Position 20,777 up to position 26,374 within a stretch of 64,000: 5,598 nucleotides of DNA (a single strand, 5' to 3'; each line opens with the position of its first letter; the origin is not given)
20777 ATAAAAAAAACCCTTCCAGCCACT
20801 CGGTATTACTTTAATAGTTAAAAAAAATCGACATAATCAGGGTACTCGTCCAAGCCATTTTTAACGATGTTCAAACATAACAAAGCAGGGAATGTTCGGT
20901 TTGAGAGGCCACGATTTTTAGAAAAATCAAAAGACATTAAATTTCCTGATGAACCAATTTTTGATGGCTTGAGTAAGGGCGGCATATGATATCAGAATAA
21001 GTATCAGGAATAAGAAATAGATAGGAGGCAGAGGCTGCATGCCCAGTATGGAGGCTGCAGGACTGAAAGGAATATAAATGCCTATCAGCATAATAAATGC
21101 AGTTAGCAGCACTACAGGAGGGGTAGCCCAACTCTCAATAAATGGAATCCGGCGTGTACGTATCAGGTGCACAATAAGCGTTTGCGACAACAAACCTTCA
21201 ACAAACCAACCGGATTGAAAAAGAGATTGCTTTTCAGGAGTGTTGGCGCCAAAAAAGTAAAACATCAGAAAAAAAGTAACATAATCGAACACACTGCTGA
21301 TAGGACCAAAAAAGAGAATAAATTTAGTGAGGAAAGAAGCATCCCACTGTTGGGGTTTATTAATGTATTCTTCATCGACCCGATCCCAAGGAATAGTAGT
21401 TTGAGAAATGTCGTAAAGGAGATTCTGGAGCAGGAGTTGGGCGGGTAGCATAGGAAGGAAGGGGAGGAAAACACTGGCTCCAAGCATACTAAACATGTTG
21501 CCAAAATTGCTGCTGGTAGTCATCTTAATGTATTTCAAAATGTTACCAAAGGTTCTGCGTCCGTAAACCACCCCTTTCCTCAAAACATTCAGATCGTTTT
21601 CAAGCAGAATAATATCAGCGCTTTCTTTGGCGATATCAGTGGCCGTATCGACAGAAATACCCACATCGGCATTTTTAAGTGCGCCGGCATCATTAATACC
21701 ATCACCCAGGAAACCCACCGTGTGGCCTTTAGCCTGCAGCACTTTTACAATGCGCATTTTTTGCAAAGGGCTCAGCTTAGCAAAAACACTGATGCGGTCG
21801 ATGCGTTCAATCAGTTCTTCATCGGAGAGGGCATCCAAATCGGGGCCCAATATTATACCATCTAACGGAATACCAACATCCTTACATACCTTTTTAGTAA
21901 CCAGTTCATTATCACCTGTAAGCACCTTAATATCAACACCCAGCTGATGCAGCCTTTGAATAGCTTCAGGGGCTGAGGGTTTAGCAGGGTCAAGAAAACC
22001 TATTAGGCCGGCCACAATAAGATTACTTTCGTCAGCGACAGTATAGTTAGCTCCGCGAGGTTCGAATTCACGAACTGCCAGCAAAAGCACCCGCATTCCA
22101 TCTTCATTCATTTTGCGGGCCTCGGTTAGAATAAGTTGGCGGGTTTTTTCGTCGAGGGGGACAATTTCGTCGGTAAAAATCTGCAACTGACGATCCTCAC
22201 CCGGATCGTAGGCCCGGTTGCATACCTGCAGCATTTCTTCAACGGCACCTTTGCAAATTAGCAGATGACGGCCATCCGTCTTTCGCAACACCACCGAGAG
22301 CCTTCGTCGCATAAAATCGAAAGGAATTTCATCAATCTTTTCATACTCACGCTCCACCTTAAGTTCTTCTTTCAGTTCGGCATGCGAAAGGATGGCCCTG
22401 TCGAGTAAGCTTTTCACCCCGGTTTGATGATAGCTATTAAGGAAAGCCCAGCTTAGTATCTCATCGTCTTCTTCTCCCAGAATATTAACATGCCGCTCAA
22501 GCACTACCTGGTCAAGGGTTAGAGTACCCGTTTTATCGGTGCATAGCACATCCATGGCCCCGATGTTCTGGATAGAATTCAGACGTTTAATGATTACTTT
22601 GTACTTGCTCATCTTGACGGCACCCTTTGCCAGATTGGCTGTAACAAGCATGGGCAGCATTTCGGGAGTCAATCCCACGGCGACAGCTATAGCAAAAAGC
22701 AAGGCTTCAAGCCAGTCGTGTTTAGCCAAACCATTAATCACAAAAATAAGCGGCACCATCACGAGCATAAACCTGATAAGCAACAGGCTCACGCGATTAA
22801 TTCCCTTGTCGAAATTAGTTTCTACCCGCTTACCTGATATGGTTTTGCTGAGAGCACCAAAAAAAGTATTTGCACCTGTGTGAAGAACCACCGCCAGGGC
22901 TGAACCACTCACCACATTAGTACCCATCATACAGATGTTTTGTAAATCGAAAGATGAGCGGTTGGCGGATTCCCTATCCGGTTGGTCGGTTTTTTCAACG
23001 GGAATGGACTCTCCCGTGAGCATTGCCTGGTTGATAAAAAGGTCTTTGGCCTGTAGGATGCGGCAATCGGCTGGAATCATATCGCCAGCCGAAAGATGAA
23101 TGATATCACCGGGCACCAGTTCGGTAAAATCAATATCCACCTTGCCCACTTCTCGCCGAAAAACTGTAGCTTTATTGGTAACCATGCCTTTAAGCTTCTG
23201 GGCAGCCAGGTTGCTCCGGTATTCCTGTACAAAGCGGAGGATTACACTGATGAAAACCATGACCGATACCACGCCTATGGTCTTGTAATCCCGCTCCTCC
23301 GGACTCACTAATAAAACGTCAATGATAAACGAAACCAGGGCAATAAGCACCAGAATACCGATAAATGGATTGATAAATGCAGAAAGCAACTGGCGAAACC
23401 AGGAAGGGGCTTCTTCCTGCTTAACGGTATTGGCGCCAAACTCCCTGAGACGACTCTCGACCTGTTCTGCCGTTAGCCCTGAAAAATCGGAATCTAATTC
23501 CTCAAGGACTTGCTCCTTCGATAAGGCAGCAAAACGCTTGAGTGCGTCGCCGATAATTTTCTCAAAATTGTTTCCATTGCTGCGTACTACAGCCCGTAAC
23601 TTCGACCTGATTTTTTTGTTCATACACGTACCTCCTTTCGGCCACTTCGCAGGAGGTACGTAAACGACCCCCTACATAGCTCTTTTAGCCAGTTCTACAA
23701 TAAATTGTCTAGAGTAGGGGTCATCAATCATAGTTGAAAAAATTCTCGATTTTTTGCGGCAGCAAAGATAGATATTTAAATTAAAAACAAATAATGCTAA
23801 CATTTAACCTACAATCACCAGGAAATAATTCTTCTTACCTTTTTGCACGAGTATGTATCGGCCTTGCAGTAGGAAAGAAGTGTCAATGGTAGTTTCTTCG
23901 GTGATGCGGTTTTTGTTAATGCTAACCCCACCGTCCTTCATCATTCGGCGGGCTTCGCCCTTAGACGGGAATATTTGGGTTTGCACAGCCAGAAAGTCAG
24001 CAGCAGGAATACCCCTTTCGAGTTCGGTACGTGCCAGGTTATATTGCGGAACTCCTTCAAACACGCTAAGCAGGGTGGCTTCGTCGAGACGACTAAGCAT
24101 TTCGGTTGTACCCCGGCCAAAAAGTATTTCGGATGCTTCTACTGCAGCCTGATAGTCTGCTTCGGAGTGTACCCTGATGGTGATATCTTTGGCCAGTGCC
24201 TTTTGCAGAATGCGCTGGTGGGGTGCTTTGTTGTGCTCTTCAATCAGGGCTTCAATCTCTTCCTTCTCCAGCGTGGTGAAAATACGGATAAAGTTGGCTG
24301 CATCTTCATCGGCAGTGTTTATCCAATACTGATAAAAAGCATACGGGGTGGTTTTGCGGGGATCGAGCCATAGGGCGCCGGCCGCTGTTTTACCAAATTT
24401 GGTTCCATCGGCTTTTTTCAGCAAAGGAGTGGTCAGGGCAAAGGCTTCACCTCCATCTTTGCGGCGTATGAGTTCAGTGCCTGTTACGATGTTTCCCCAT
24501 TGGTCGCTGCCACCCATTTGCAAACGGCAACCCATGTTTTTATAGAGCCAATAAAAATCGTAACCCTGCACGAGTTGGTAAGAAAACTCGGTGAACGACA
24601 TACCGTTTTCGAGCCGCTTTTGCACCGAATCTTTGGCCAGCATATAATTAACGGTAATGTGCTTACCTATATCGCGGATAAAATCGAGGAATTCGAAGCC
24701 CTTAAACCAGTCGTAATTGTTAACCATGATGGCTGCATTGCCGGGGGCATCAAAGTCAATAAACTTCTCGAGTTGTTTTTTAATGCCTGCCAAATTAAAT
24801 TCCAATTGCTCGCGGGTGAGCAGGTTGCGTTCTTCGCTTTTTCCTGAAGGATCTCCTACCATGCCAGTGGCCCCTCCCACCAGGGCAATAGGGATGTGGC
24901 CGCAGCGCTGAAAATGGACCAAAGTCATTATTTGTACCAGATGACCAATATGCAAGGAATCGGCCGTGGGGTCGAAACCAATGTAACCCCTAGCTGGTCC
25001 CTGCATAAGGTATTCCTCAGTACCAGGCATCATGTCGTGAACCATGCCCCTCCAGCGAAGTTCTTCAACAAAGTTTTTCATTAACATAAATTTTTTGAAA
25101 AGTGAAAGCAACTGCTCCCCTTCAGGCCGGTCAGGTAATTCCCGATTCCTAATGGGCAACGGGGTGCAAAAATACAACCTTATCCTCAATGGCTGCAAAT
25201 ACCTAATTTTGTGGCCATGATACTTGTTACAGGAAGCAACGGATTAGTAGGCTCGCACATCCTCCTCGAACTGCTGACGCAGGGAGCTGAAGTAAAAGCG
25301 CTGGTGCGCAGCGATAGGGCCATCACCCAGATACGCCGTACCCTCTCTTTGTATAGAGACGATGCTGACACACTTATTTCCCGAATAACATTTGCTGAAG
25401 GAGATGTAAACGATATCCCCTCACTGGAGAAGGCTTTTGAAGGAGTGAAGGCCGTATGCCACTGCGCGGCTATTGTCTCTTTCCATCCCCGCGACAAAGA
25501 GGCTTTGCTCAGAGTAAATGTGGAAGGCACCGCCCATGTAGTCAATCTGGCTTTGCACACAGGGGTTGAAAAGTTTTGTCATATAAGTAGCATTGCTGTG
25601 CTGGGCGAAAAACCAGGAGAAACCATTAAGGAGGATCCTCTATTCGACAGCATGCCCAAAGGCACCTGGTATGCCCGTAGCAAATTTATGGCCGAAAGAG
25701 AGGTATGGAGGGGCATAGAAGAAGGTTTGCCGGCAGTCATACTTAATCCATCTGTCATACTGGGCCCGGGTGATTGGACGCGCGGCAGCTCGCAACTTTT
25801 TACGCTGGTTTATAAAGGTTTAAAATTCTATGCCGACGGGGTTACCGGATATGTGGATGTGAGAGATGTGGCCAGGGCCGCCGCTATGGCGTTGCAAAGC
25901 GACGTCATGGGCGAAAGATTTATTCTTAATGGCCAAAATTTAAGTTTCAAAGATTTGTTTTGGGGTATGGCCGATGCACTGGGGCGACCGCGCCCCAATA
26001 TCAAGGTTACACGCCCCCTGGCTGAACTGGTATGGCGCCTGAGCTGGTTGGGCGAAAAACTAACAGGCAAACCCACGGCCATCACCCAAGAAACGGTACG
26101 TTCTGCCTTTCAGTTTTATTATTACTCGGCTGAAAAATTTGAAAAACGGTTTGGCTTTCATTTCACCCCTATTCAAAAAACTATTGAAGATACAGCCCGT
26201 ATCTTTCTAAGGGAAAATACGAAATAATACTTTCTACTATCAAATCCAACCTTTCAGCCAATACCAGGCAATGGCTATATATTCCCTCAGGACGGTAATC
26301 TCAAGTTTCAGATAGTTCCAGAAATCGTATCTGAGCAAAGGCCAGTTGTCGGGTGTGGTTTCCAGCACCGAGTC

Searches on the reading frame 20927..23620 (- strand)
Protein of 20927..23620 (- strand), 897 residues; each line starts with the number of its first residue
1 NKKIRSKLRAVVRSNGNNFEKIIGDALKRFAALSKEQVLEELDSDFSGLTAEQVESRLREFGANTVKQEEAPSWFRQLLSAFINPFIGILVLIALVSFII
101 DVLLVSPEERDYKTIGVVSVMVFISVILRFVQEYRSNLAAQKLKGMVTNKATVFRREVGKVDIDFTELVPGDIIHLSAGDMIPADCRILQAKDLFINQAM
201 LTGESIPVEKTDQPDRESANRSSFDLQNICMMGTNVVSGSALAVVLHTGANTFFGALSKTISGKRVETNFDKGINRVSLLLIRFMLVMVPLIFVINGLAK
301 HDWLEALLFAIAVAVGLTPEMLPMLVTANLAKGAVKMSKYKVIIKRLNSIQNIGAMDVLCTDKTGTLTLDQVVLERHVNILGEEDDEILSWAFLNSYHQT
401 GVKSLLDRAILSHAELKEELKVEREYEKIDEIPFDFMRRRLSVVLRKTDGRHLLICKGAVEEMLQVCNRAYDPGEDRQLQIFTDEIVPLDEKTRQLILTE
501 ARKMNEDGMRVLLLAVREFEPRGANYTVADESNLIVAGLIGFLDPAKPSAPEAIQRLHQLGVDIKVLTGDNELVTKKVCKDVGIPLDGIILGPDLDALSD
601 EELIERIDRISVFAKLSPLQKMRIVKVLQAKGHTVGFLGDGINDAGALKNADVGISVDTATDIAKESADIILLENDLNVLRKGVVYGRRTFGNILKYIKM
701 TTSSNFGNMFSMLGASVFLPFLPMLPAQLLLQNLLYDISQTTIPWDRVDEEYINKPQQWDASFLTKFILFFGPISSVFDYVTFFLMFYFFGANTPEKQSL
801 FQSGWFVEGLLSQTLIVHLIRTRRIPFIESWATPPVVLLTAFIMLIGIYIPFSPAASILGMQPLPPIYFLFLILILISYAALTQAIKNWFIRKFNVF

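Call 23: search_protein_families(library=pfam, proteins=[window:20927-23620:-], max_evalue=0.00001)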
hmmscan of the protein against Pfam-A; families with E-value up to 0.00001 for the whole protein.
window:20927-23620:- (897 aa): 5 families
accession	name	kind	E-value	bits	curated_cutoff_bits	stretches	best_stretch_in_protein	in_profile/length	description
PF00122.25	E1-E2_ATPase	-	8e-44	149.8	28.1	1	147-339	3-180/181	E1-E2 ATPase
PF00689.26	Cation_ATPase_C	-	3.8e-19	69.6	27.3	1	721-887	1-173/175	Cation transporting ATPase, C-terminus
PF00690.31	Cation_ATPase_N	-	3.2e-17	62.4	20.4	1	31-97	2-69/69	Cation transporter/ATPase, N-terminus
PF00702.32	Hydrolase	-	2e-16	61.4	26.4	1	356-652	1-191/191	haloacid dehalogenase-like hydrolase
PF13246.12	Cation_ATPase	-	1.1e-08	35.4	21.7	1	409-469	27-90/91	Cation transport ATPase (P-type)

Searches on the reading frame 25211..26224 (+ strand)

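Call 59: search_protein_families(library=ncbifam, proteins=[window:25211-26224:+], max_evalue=0.00001)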
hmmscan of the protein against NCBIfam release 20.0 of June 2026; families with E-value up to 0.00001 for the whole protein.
window:25211-26224:+ (338 aa): 22 families
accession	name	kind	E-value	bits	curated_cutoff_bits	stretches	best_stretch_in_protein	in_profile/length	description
TIGR03466.1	HpnA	hypoth_equivalog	1.7e-59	201.3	367.65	1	4-334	3-323/327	hopanoid-associated sugar epimerase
NF052578.1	StrlDmthSdmBMthl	equivalog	1e-34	120.8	600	1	4-284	3-273/328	sterol demethylase protein SdmB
TIGR01746.1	Thioester-redct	subfamily_domain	1.7e-26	93.3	213.35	1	4-203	2-216/371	thioester reductase domain-containing protein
NF005539.0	PRK07201.1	equivalog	4.4e-20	72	549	1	5-186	4-180/657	SDR family oxidoreductase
NF042422.1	oxyalk_red_OleD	equivalog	2.3e-18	66.7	580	1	4-316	3-311/329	2-alkyl-3-oxoalkanoate reductase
TIGR04180.1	EDH_00030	hypoth_equivalog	1.3e-17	63.9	475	1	4-163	1-154/297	NAD-dependent 4,6-dehydratase LegB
NF058621.1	DiazavRedAvaA7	equivalog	3e-16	59.9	400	1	4-281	3-269/304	3-diazoavenalumate denitrifying reductase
NF038078.1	NRPS_MxcG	equivalog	1.2e-15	55.9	2300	1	3-179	1084-1270/1442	myxochelin non-ribosomal peptide synthetase MxcG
TIGR01179.1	galE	equivalog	2.3e-15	56.2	262.3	1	3-163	1-154/332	UDP-glucose 4-epimerase GalE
NF047350.1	aureusi_NRPS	equivalog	2.6e-14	51.1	2500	1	3-178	2029-2210/2373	aureusimine non-ribosomal peptide synthetase AusA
NF043036.1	ErythonDh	equivalog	4.2e-14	52.5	325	1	4-162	3-157/321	D-erythronate dehydrogenase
NF042423.1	oxyalk_red_Shew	equivalog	1.5e-13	50.5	580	1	3-188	10-179/331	2-alkyl-3-oxoalkanoate reductase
TIGR02197.1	heptose_epim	equivalog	1.8e-12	47.1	274.6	1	4-167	1-151/316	ADP-glyceromanno-heptose 6-epimerase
TIGR01181.1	dTDP_gluc_dehyt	equivalog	7e-10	38.5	365.1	1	4-303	2-311/321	dTDP-glucose 4,6-dehydratase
NF041293.1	G6PDh_Azf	equivalog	1.2e-09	38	400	1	4-133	5-121/252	NAD-dependent glucose-6-phosphate dehydrogenase Azf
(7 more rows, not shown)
